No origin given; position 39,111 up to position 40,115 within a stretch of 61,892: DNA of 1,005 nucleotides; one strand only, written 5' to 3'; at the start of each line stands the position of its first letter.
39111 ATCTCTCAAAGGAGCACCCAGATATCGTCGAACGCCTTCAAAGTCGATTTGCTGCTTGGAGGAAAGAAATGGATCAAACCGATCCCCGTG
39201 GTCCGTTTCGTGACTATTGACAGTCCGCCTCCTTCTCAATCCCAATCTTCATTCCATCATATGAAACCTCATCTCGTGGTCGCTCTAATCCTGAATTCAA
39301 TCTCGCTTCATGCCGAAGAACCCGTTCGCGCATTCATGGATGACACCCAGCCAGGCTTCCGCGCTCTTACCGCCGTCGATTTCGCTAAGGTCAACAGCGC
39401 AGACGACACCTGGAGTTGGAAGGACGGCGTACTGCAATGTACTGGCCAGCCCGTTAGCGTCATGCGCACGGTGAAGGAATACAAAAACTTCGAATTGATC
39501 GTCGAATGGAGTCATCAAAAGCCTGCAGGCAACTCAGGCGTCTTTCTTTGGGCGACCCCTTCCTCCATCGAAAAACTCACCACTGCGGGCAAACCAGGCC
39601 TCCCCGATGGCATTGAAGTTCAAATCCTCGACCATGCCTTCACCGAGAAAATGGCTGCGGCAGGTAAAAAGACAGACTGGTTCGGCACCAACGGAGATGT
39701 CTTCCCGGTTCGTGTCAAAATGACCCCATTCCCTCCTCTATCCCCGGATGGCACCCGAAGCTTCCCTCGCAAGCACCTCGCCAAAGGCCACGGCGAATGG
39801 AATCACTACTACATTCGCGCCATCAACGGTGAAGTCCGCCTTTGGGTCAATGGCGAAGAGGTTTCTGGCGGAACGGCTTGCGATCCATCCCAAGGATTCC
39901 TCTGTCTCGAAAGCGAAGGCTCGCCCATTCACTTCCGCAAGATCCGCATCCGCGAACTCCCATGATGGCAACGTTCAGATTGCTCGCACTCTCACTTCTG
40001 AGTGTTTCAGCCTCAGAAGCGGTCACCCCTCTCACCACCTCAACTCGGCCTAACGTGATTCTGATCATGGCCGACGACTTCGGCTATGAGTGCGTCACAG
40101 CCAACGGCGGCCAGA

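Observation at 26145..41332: Sulfatase / giant dehydrogenase / DUF1080 island: candidate periplasmic oxidative glycan-cleavage system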

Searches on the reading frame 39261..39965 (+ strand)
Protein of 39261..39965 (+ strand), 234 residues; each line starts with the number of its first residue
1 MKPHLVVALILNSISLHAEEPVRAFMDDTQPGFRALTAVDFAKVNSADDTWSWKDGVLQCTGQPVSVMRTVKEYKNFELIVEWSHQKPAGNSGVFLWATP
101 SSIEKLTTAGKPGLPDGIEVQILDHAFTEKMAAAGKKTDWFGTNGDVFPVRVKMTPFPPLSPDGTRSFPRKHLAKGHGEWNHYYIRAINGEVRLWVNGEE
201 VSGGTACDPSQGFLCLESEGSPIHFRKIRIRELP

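Call 6: search_protein_families(library=pfam, proteins=[window:39261-39965:+], max_evalue=0.01)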
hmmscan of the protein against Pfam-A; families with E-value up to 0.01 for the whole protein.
window:39261-39965:+ (234 aa): 1 family
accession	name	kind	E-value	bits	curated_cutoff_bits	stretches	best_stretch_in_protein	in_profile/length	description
PF06439.18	3keto-disac_hyd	-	8.4e-30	104.6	26.8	1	48-231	23-187/187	3-keto-disaccharide hydrolase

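Call 7: search_protein_families(library=ncbifam, proteins=[window:39261-39965:+], max_evalue=0.01)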
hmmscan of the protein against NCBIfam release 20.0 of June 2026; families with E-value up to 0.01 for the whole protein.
window:39261-39965:+ (234 aa): 0 families

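Call 29: search_solved_structures(query=window:39261-39962:+, max_evalue=0.01, show_alignments=3)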
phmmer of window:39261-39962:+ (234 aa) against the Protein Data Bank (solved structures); distinct sequences matched with E-value up to 0.01: 9.
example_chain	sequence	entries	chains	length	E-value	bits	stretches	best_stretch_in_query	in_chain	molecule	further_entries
3imm_A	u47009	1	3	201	3.4e-05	26.7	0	41-125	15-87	Putative secreted glycosylhydrolase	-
3s5q_A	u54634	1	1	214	5.9e-05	25.9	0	32-122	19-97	Putative glycosylhydrolase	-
4jqt_A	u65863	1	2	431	0.00029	23.7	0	42-127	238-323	putative glycosyl hydrolase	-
3u1x_A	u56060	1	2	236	0.0025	20.6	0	174-201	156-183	putative glycosyl hydrolase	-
3osd_A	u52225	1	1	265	0.0026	20.6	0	72-100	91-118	putative glycosyl hydrolase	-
4hxc_A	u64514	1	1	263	0.0029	20.4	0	71-126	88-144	putative glycosyl hydrolase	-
9fbe_B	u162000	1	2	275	0.003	20.4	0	72-100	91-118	Probable secreted glycosyl hydrolase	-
8rr2_A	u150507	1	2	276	0.003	20.3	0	72-100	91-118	3-keto-disaccharide hydrolase domain-containing protein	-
8tda_A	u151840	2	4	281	0.0033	20.2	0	72-100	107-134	Probable secreted glycosyl hydrolase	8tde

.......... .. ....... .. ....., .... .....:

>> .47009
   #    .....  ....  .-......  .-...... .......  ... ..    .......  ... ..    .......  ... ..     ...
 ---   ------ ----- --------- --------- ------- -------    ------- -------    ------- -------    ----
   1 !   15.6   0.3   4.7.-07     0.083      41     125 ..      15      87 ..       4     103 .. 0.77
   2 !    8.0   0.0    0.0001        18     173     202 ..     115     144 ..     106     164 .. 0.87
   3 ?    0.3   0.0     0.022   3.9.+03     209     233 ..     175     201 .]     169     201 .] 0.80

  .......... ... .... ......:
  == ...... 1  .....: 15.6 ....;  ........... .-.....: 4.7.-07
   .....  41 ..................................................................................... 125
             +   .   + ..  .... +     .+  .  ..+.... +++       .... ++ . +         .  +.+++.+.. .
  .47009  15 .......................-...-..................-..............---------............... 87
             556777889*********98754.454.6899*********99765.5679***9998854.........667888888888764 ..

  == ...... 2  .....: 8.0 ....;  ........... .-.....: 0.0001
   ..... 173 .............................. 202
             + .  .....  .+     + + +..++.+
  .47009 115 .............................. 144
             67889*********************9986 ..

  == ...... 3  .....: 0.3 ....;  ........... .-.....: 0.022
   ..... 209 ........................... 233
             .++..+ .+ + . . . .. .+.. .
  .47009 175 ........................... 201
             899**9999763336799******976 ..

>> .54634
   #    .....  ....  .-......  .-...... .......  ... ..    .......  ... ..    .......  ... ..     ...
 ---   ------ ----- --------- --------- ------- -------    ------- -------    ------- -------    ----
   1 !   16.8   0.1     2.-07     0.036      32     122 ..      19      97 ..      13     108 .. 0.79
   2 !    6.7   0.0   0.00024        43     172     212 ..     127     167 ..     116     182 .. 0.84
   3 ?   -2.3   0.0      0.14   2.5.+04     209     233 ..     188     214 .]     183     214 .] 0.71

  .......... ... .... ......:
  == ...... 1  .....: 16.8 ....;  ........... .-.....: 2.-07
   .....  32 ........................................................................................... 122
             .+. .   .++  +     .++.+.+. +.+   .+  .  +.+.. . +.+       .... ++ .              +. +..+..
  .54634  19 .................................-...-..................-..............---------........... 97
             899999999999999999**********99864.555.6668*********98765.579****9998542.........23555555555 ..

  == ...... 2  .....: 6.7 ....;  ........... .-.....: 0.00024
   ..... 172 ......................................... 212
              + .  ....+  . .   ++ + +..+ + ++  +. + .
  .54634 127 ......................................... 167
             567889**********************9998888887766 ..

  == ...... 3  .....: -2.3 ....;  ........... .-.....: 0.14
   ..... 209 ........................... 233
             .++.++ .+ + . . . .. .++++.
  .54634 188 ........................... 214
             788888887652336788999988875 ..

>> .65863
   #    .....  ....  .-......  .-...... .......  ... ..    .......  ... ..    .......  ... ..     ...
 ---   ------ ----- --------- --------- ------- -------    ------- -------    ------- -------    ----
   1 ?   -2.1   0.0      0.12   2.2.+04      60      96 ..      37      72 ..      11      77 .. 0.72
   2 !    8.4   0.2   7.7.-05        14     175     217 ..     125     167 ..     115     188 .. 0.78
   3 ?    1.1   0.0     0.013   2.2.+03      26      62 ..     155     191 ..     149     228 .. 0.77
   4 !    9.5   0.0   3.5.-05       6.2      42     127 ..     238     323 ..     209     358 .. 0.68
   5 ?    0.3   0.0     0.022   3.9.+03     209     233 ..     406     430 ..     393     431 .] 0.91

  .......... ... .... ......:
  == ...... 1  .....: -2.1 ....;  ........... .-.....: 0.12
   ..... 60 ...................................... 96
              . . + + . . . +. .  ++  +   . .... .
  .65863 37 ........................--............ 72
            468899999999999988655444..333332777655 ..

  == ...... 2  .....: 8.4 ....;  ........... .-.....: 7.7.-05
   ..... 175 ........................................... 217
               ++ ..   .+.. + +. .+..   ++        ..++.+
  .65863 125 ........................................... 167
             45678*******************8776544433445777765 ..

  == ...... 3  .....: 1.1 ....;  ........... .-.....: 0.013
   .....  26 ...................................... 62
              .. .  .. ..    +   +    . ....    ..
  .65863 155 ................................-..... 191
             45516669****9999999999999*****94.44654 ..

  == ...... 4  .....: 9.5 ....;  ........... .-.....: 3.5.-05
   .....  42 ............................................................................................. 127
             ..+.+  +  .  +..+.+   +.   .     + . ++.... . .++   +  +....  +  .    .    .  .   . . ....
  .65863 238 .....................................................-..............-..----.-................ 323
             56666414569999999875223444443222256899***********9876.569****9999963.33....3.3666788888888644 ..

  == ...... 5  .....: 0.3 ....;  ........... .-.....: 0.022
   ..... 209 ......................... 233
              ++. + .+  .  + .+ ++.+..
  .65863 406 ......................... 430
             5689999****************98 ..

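Call 33: find_homologous_proteins(query=window:39261-39962:+, max_evalue=0.00001)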
Query window:39261-39962:+ (234 aa): 7533 proteins with E <= 0.00001 among 7811 candidates; the best 120 are listed.
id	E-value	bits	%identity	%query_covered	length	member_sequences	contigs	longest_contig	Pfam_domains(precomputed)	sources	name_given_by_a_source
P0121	1.2e-155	534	97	100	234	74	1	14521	PF06439.19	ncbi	-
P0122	2.9e-152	523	94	100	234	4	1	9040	PF06439.19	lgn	-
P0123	7.5e-152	522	94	100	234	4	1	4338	PF06439.19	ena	-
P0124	3.3e-140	484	87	100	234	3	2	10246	PF06439.19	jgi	jgi:Domain of Unknown Function (DUF1080)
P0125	1.9e-138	478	87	100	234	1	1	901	PF06439.19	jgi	jgi:hypothetical protein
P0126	1.4e-134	465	89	92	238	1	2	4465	PF06439.19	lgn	-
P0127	1.2e-133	462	86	93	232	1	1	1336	PF06439.19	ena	-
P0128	1.8e-133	462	89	91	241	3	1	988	PF06439.19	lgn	-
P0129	2.1e-133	461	87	93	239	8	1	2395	PF06439.19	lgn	-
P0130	4.4e-133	460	87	92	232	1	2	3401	PF06439.19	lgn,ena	-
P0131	4.9e-133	460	85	94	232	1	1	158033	PF06439.19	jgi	jgi:hypothetical protein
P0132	1.1e-132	459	86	93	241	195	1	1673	PF06439.19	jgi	-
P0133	6.4e-132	457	86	93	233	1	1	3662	PF06439.19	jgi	jgi:hypothetical protein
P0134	3.2e-131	454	86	92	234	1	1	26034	PF06439.19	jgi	jgi:hypothetical protein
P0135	3.8e-131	454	83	98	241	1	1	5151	PF06439.19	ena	-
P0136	5.1e-131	454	82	98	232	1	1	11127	PF06439.19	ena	-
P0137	5.3e-131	454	82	98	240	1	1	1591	PF06439.19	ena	-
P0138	6.7e-131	453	80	100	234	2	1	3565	PF06439.19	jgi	jgi:hypothetical protein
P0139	7.0e-131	453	82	98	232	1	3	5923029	PF06439.19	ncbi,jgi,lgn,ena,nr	ncbi:MAG: DUF1080 domain-containing protein [Verrucomicrobia bacterium]|jgi:hypothetical protein|nr:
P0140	7.1e-131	453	81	100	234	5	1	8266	PF06439.19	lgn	-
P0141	7.2e-131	453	80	100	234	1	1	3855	PF06439.19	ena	-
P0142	7.7e-131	453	84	93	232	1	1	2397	PF06439.19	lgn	-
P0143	8.5e-131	453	82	98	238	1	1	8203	PF06439.19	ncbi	-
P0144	1.2e-130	452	80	100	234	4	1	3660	PF06439.19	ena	-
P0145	1.2e-130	452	82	98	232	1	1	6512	PF06439.19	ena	-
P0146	1.4e-130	452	83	98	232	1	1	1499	PF06439.19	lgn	-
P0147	1.4e-130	452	83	98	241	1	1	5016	PF06439.19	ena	-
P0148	1.5e-130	452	81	99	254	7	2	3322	PF06439.19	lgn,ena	-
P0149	1.6e-130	452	81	100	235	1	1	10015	PF06439.19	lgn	-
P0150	1.8e-130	452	84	93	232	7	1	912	PF06439.19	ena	-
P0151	2.0e-130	452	84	96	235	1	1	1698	PF06439.19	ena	-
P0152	2.5e-130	451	81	98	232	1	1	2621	PF06439.19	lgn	-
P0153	3.5e-130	451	82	98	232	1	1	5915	PF06439.19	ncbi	ncbi:MAG: DUF1080 domain-containing protein [Prosthecobacter sp.]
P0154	6.5e-130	450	80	100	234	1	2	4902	PF06439.19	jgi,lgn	jgi:hypothetical protein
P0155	3.1e-129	448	80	100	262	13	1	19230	PF06439.19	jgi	-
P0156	3.7e-129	447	84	94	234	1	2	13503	PF06439.19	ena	-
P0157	4.4e-129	447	82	97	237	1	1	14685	PF06439.19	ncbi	ncbi:MAG: DUF1080 domain-containing protein [Chthoniobacteraceae bacterium]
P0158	1.1e-128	446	81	98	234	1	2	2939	PF06439.19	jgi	jgi:hypothetical protein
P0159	1.3e-127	442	79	99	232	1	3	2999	PF06439.19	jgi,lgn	-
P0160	3.1e-127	441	80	100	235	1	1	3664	PF06439.19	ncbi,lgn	-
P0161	7.3e-127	440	79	100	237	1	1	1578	PF06439.19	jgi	jgi:hypothetical protein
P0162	7.7e-127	440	79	100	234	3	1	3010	PF06439.19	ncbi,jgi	jgi:hypothetical protein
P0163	1.0e-126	440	84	91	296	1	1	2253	PF06439.19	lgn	-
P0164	1.6e-126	439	81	98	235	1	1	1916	PF06439.19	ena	-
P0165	1.7e-126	439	81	97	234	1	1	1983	PF06439.19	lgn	-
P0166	2.2e-126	438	78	99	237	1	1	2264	PF06439.19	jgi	jgi:hypothetical protein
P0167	3.0e-126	438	85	91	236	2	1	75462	PF06439.19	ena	-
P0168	4.0e-126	438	76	100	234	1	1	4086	PF06439.19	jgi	-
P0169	4.7e-126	437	78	99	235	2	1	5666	PF06439.19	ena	-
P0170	6.4e-126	437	79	100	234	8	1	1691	PF06439.19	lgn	-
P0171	6.6e-126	437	77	99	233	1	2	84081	PF06439.19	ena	-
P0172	7.9e-126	437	84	91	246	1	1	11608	PF06439.19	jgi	jgi:Domain of Unknown Function (DUF1080)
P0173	1.7e-125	436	85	91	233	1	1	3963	PF06439.19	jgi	jgi:hypothetical protein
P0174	1.7e-125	436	78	100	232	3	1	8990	PF06439.19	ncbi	-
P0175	2.8e-125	435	79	100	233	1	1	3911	PF06439.19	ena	-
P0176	3.4e-125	435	80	98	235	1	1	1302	PF06439.19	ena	-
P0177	5.1e-125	434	79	98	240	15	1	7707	PF06439.19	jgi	-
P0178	5.8e-125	434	77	100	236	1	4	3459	PF06439.19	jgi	jgi:hypothetical protein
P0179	5.9e-125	434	85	91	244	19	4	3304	PF06439.19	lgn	-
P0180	7.6e-125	433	80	98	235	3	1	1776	PF06439.19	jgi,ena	jgi:hypothetical protein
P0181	8.1e-125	433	77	100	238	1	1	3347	PF06439.19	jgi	jgi:hypothetical protein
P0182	1.1e-124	433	78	100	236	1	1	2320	PF06439.19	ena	-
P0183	1.9e-124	432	80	95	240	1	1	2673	PF06439.19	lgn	-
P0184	2.0e-124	432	79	97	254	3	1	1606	PF06439.19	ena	-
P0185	2.4e-124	432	78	98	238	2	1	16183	PF06439.19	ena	-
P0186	2.5e-124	432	80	97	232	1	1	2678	PF06439.19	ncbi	-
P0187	2.7e-124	432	80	94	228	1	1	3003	PF06439.19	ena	-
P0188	2.9e-124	431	80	98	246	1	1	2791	PF06439.19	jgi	jgi:hypothetical protein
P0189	2.9e-124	431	76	100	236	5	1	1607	PF06439.19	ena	-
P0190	3.2e-124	431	77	100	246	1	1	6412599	PF06439.19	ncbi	-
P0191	3.8e-124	431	80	94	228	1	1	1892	PF06439.19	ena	-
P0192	4.2e-124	431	79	97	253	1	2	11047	PF06439.19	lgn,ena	-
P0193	4.7e-124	431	78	100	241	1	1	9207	PF06439.19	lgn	-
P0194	4.9e-124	431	80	94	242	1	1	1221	PF06439.19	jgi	jgi:hypothetical protein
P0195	5.1e-124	431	80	94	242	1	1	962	PF06439.19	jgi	-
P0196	5.2e-124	431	80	94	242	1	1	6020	PF06439.19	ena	-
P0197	5.3e-124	431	77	100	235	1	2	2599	PF06439.19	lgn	-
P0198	5.4e-124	431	83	93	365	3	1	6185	PF06439.19,PF03190.22,PF13899.13,PF13098.14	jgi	jgi:thioredoxin-related protein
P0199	6.3e-124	430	80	94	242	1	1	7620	PF06439.19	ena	-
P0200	6.4e-124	430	77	99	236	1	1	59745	PF06439.19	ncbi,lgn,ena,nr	ncbi:MAG TPA: DUF1080 domain-containing protein [Verrucomicrobiales bacterium]|nr:DUF1080 domain-con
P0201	6.4e-124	430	80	94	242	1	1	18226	PF06439.19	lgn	-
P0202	7.3e-124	430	78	97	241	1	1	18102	PF06439.19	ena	-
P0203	7.4e-124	430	80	94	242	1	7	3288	PF06439.19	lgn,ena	-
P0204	7.9e-124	430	80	94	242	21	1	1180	PF06439.19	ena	-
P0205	8.2e-124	430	78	98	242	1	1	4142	PF06439.19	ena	-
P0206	1.0e-123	430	80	94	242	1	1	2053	PF06439.19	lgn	-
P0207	1.1e-123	430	79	98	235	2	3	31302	PF06439.19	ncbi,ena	-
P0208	1.1e-123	430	85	88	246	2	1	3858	PF06439.19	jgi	jgi:hypothetical protein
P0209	1.1e-123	430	83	91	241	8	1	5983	PF06439.19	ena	-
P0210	1.3e-123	429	77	98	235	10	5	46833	PF06439.19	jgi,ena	jgi:hypothetical protein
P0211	1.3e-123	429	80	94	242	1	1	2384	PF06439.19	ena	-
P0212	1.3e-123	429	83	91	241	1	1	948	PF06439.19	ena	-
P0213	1.4e-123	429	80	94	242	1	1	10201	PF06439.19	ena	-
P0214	1.4e-123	429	80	94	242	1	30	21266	PF06439.19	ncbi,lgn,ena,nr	ncbi:MAG: DUF1080 domain-containing protein [Verrucomicrobiota bacterium]|nr:DUF1080 domain-containi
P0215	1.4e-123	429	78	97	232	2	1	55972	PF06439.19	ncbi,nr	ncbi:MAG: DUF1080 domain-containing protein [Luteolibacter sp.]|nr:DUF1080 domain-containing protein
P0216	1.6e-123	429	80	94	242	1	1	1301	PF06439.19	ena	-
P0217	1.7e-123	429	77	100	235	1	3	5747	PF06439.19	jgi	jgi:Domain of Unknown Function (DUF1080)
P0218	1.9e-123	429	81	93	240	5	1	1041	PF06439.19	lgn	-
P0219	1.9e-123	429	80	94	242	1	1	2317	PF06439.19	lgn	-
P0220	2.0e-123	429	80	94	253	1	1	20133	PF06439.19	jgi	-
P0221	2.0e-123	429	80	94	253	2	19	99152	PF06439.19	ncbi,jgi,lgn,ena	-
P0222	2.1e-123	429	78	97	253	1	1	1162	PF06439.19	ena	-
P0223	2.1e-123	429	80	94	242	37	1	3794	PF06439.19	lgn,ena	-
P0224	2.6e-123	428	79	94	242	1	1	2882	PF06439.19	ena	-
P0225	2.6e-123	428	79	94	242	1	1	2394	PF06439.19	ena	-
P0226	2.9e-123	428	76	100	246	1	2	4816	PF06439.19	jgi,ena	-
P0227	3.3e-123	428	82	92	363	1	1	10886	PF06439.19,PF03190.22,PF13899.13,PF13098.14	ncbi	-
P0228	3.5e-123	428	77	99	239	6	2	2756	PF06439.19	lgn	-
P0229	3.6e-123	428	80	94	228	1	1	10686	PF06439.19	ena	-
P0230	3.7e-123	428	82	92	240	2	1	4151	PF06439.19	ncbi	-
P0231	4.1e-123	428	75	100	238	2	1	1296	PF06439.19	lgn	-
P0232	4.2e-123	428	80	94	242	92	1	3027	PF06439.19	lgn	-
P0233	4.4e-123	428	81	93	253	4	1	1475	PF06439.19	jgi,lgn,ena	-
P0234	5.2e-123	427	79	94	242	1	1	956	PF06439.19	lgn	-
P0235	5.3e-123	427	79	94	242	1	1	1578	PF06439.19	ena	-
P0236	5.4e-123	427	84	91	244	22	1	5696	PF06439.19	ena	-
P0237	5.7e-123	427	79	94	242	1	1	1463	PF06439.19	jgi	-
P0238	7.0e-123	427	79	94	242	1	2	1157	PF06439.19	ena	-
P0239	7.3e-123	427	79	94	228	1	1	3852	PF06439.19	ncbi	-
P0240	8.2e-123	427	79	94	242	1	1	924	PF06439.19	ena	-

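Call 34: find_encoding_contigs(protein=P0139, flank=10000, max_places=3)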
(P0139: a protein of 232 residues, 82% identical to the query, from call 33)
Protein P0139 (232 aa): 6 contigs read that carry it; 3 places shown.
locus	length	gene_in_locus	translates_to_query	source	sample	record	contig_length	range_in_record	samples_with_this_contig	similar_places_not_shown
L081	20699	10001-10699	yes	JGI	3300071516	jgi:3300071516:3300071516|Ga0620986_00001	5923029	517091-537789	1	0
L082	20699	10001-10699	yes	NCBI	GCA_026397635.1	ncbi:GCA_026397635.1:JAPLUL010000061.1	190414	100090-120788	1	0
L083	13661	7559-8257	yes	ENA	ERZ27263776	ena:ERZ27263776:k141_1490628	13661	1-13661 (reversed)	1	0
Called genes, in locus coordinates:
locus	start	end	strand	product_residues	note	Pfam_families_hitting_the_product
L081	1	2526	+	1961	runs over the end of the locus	PF12951:PATR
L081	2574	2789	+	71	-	-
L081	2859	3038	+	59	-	-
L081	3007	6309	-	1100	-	PF00580:UvrD-helicase, PF13245:AAA_19 (faint), PF13361:UvrD_C, PF13538:UvrD_C_2 (faint), PF12705:PDDEXK_1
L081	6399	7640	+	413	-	-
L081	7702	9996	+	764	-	PF07635:PSCyt1, PF07583:PSCyt2, PF07587:PSD1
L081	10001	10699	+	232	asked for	PF06439:3keto-disac_hyd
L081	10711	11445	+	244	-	-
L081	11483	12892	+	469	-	PF07394:DUF1501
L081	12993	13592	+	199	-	PF02390:Methyltransf_4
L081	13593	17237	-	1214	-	PF06439:3keto-disac_hyd, PF13472:Lipase_GDSL_2, PF23500:DUF7133, PF13646:HEAT_2, PF00034:Cytochrom_C, PF13442:Cytochrome_CBB3 (weak)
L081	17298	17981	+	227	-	PF13472:Lipase_GDSL_2, PF00657:Lipase_GDSL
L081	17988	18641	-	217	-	PF02698:DUF218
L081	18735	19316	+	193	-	PF00588:SpoU_methylase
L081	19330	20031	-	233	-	PF00775:Dioxygenase_C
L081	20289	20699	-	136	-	PF07635:PSCyt1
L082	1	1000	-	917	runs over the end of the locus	PF16078:2-oxogl_dehyd_N (weak), PF00676:E1_dh, PF02779:Transket_pyr, PF16870:OxoGdeHyase_C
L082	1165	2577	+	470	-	PF07394:DUF1501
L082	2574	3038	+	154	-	-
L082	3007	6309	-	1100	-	PF00580:UvrD-helicase, PF13245:AAA_19 (faint), PF13361:UvrD_C, PF13538:UvrD_C_2 (faint), PF12705:PDDEXK_1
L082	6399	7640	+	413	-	-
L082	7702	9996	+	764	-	PF07635:PSCyt1, PF07583:PSCyt2, PF07587:PSD1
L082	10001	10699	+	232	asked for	PF06439:3keto-disac_hyd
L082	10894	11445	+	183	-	-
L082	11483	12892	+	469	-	PF07394:DUF1501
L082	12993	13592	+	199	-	PF02390:Methyltransf_4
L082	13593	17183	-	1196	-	PF06439:3keto-disac_hyd, PF13472:Lipase_GDSL_2, PF13442:Cytochrome_CBB3 (faint), PF23500:DUF7133, PF13646:HEAT_2, PF00034:Cytochrom_C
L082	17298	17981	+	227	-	PF00657:Lipase_GDSL, PF13472:Lipase_GDSL_2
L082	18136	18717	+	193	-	PF00588:SpoU_methylase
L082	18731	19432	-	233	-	PF00775:Dioxygenase_C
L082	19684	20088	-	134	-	PF07635:PSCyt1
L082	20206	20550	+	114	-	PF12643:MazG-like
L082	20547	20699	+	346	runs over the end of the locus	PF01795:Methyltransf_5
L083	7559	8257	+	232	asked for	PF06439:3keto-disac_hyd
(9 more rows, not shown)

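Call 35: find_encoding_contigs(protein=P0190, flank=10000, max_places=2)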
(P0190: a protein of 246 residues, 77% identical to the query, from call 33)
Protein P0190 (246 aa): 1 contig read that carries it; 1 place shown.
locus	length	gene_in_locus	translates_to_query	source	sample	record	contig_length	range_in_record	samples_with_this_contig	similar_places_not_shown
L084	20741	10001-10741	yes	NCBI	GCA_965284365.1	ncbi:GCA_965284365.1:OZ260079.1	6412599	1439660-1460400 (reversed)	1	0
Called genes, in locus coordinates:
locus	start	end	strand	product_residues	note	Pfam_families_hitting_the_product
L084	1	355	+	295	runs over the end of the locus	PF03741:TerC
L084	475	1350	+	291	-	PF00106:adh_short, PF08659:KR, PF13460:NAD_binding_10 (weak), PF13561:adh_short_C2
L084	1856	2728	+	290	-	PF00119:ATP-synt_A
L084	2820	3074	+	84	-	PF00137:ATP-synt_C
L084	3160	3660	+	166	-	PF00430:ATP-synt_B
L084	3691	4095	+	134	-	PF00213:OSCP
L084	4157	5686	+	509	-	PF02874:ATP-synt_ab_N, PF00006:ATP-synt_ab, PF00306:ATP-synt_ab_C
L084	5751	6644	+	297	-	PF00231:ATP-synt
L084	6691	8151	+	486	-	PF02874:ATP-synt_ab_N, PF00006:ATP-synt_ab, PF22919:ATP-synt_VA_C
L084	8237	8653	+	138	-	PF02823:ATP-synt_DE_N, PF00401:ATP-synt_DE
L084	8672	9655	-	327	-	PF00892:EamA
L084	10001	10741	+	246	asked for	PF06439:3keto-disac_hyd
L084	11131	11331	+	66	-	-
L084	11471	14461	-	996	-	PF00034:Cytochrom_C (faint)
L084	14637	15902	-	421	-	PF01011:PQQ (faint), PF13360:PQQ_2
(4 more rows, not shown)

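Call 36: find_encoding_contigs(protein=P0215, flank=10000, max_places=2)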
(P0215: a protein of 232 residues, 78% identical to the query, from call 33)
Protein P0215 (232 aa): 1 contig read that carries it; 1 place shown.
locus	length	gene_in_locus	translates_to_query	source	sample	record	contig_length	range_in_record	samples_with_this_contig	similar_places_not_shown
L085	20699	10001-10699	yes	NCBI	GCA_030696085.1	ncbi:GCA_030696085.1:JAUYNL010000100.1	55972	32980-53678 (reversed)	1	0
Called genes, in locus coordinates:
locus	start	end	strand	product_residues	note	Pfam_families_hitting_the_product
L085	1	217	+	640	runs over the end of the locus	PF07690:MFS_1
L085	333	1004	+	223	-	PF00081:Sod_Fe_N, PF02777:Sod_Fe_C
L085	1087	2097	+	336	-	PF13177:DNA_pol3_delta2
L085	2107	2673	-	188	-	PF04536:TPM_phosphatase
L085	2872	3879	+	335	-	PF05175:MTS, PF13649:Methyltransf_25 (weak)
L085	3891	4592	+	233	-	PF00849:PseudoU_synth_2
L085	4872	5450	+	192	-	PF05025:RbsD_FucU (weak)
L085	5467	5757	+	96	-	PF20614:Mycovirus_RNAse (weak)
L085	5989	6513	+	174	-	-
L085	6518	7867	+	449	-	PF01408:GFO_IDH_MocA, PF02894:GFO_IDH_MocA_C, PF22725:GFO_IDH_MocA_C3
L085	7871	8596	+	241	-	-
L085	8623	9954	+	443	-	PF01408:GFO_IDH_MocA, PF19051:GFO_IDH_MocA_C2 (weak), PF22725:GFO_IDH_MocA_C3 (faint)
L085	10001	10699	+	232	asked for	PF06439:3keto-disac_hyd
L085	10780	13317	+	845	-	PF00133:tRNA-synt_1, PF09334:tRNA-synt_1g, PF13603:tRNA-synt_1_2, PF09334:tRNA-synt_1g (weak), PF00133:tRNA-synt_1, PF08264:Anticodon_1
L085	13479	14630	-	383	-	PF00501:AMP-binding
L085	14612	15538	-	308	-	PF22015:OSBS_N, PF13378:MR_MLE_C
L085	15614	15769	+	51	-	-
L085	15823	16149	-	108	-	-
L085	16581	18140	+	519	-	PF01494:FAD_binding_3 (weak), PF04820:Trp_halogenase (weak), PF12831:FAD_oxidored, PF04820:Trp_halogenase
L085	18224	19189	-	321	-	PF00106:adh_short (weak), PF01073:3Beta_HSD, PF01370:Epimerase, PF02719:Polysacc_synt_2, PF04321:RmlD_sub_bind, PF07993:NAD_binding_4, PF16363:GDP_Man_Dehyd, PF13460:NAD_binding_10, +1 more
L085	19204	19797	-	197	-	PF14063:DUF4254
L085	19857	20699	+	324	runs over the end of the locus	PF01075:Glyco_transf_9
